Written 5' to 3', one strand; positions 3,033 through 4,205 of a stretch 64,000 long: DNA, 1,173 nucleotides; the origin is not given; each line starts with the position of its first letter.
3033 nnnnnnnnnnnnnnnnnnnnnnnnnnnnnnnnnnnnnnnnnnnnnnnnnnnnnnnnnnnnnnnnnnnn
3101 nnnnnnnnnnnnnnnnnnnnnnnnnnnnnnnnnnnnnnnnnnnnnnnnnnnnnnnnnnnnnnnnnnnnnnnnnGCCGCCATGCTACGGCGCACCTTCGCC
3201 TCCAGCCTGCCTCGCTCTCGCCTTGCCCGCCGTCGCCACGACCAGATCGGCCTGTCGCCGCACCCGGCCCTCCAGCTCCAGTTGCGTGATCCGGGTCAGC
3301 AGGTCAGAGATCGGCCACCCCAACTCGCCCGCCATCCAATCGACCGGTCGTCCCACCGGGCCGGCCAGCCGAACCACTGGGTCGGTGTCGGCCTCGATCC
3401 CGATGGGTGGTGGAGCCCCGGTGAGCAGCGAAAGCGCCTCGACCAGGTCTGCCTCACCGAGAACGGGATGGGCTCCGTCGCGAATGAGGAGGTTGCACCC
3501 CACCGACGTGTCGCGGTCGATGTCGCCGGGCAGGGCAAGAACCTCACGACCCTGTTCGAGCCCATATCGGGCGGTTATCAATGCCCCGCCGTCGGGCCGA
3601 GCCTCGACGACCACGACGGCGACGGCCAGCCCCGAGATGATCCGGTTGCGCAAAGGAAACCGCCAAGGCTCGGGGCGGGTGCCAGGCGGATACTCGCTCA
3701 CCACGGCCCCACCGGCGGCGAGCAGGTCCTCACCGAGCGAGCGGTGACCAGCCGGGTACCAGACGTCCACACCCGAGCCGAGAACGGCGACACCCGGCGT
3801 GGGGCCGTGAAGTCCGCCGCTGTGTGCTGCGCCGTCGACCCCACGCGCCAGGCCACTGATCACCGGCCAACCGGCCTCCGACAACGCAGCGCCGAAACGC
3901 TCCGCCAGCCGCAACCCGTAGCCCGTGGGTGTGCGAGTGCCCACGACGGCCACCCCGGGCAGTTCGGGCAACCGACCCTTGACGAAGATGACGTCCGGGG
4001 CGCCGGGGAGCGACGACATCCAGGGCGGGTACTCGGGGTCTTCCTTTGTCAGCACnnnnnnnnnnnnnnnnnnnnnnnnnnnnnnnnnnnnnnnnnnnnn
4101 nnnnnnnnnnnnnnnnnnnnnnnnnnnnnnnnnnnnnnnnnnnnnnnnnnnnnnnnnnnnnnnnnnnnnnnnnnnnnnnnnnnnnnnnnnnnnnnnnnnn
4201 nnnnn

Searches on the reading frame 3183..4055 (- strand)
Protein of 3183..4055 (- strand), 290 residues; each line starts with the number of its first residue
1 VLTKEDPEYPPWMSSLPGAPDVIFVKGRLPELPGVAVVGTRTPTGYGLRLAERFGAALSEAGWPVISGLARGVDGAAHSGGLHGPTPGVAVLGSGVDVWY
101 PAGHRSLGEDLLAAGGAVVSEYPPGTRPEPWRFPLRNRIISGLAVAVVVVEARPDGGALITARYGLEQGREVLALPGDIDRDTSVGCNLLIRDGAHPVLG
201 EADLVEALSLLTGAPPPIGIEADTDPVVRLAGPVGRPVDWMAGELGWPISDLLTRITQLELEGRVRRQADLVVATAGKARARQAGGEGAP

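Call 25: find_homologous_proteins(query=window:3183-4055:-, max_evalue=1e-60)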
Query window:3183-4055:- (290 aa): 1511 proteins with E <= 1e-60 among 8000 candidates; the best 120 are listed.
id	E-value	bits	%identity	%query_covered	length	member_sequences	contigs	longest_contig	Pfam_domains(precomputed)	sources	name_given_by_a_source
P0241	1.0e-175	601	95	100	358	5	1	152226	PF02481.22,PF17782.8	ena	-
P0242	2.3e-151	521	83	100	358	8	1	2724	PF02481.22,PF17782.8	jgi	jgi:DNA processing protein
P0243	1.9e-119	417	90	74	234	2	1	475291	PF02481.22,PF17782.8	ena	-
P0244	1.4e-114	401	73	95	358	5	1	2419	PF02481.22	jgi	jgi:DNA processing protein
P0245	1.7e-100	354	67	91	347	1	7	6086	PF02481.22,PF17782.8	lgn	-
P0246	6.1e-96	339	63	91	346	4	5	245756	PF02481.22,PF17782.8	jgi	jgi:DNA processing protein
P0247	1.0e-95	339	62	95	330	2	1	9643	PF02481.22,PF17782.8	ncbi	-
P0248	7.4e-95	336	62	94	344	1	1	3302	PF02481.22,PF17782.8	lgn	-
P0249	9.2e-95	335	64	91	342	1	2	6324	PF02481.22,PF17782.8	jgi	jgi:DNA processing protein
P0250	2.7e-94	334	62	92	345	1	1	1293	PF02481.22,PF12802.14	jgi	jgi:DNA processing protein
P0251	5.9e-94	333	61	94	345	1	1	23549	PF02481.22,PF17782.8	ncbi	-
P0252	3.4e-93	330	61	92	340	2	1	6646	PF02481.22,PF17782.8,PF18306.7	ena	-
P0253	8.2e-93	329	62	94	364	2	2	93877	PF02481.22,PF17782.8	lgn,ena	-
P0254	9.4e-93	329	61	97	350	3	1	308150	PF02481.22,PF17782.8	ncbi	-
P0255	2.8e-92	327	64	91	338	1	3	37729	PF02481.22,PF18306.7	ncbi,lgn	-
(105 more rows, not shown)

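Call 26: find_encoding_contigs(protein=P0243, flank=10000, max_places=4)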
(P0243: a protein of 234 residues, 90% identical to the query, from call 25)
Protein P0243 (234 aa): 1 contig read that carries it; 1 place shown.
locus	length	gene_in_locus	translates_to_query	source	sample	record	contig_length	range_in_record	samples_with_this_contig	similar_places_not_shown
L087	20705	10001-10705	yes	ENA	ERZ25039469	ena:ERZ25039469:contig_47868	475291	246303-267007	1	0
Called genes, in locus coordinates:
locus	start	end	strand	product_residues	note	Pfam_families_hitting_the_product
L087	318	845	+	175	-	PF06224:AlkZ-like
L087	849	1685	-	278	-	PF01061:ABC2_membrane (weak)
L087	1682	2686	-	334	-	PF00005:ABC_tran, PF13304:AAA_21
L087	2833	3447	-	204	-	-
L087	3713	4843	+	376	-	PF13439:Glyco_transf_4, PF13579:Glyco_trans_4_4, PF20706:GT4-conflict (weak), PF00534:Glycos_transf_1, PF13692:Glyco_trans_1_4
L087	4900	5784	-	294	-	PF00685:Sulfotransfer_1, PF13469:Sulfotransfer_3 (weak)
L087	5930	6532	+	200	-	-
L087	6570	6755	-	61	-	PF04616:Glyco_hydro_43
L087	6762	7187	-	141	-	PF09557:DUF2382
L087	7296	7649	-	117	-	PF09557:DUF2382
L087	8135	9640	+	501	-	PF13541:ChlI, PF01078:Mg_chelatase, PF07728:AAA_5 (faint), PF00493:MCM (weak), PF00158:Sigma54_activat (weak), PF13335:Mg_chelatase_C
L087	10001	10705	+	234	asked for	PF02481:DNA_processg_A, PF17782:WHD_DprA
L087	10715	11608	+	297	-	PF02899:Phage_int_SAM_1, PF13495:Phage_int_SAM_4, PF00589:Phage_integrase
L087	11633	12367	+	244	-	PF04542:Sigma70_r2, PF04539:Sigma70_r3 (weak), PF04545:Sigma70_r4, PF08281:Sigma70_r4_2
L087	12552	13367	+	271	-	PF00318:Ribosomal_S2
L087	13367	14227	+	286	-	PF00696:AA_kinase (weak)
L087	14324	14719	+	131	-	PF00696:AA_kinase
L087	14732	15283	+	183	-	PF01765:RRF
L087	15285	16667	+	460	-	PF01148:CTP_transf_1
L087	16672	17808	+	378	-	PF02670:DXP_reductoisom, PF08436:DXP_redisom_C, PF13288:DXPR_C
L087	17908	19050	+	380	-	PF02163:Peptidase_M50, PF00595:PDZ (weak), PF13180:PDZ_2, PF17820:PDZ_6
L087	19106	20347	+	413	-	PF04551:GcpE, PF26540:GcpE_C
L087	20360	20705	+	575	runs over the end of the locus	PF00587:tRNA-synt_2b, PF04073:tRNA_edit, PF03129:HGTP_anticodon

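Call 27: find_encoding_contigs(protein=P0241, flank=10000, max_places=4)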
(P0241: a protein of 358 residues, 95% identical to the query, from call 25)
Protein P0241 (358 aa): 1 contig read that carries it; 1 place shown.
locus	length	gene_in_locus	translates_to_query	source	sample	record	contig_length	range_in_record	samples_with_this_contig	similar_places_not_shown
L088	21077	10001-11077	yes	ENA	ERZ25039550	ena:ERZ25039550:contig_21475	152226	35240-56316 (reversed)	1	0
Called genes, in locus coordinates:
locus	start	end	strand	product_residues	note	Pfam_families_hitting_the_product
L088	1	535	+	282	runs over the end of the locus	PF00561:Abhydrolase_1, PF12146:Hydrolase_4 (weak), PF12697:Abhydrolase_6, PF20408:Abhydrolase_11 (weak)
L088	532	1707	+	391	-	PF06224:AlkZ-like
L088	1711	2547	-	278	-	PF01061:ABC2_membrane (weak)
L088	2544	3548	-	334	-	PF00005:ABC_tran, PF13304:AAA_21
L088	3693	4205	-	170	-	-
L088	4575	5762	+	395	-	PF13439:Glyco_transf_4, PF13579:Glyco_trans_4_4, PF20706:GT4-conflict, PF00534:Glycos_transf_1, PF13692:Glyco_trans_1_4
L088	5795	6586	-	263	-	PF00685:Sulfotransfer_1, PF13469:Sulfotransfer_3 (weak)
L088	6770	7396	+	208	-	-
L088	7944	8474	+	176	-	PF01636:APH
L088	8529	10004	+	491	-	PF13541:ChlI, PF01078:Mg_chelatase, PF07728:AAA_5 (faint), PF00158:Sigma54_activat (weak), PF00493:MCM (weak), PF13335:Mg_chelatase_C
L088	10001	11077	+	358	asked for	PF02481:DNA_processg_A, PF17782:WHD_DprA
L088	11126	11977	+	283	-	PF02899:Phage_int_SAM_1, PF13102:Phage_int_SAM_5 (weak), PF13495:Phage_int_SAM_4, PF00589:Phage_integrase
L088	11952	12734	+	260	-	PF04542:Sigma70_r2, PF04539:Sigma70_r3 (weak), PF04545:Sigma70_r4, PF08281:Sigma70_r4_2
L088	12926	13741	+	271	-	PF00318:Ribosomal_S2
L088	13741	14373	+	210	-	PF00889:EF_TS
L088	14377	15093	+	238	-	PF00696:AA_kinase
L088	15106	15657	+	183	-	PF01765:RRF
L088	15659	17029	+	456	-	PF01148:CTP_transf_1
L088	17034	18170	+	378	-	PF02670:DXP_reductoisom, PF08436:DXP_redisom_C, PF13288:DXPR_C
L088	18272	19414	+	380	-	PF02163:Peptidase_M50, PF00595:PDZ (weak), PF13180:PDZ_2, PF17820:PDZ_6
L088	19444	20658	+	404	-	PF04551:GcpE, PF26540:GcpE_C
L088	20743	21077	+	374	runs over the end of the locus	PF00587:tRNA-synt_2b, PF04073:tRNA_edit (weak)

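Call 56: search_protein_families(library=ncbifam, proteins=[L088:6770-7396:+, L088:3693-4205:-, L088:532-1707:+], max_evalue=0.001)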
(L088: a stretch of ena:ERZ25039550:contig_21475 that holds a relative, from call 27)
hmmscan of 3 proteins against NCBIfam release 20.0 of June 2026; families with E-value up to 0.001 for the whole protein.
L088:6770-7396:+ (208 aa): 0 families

L088:3693-4205:- (170 aa): 0 families

L088:532-1707:+ (391 aa): 0 families
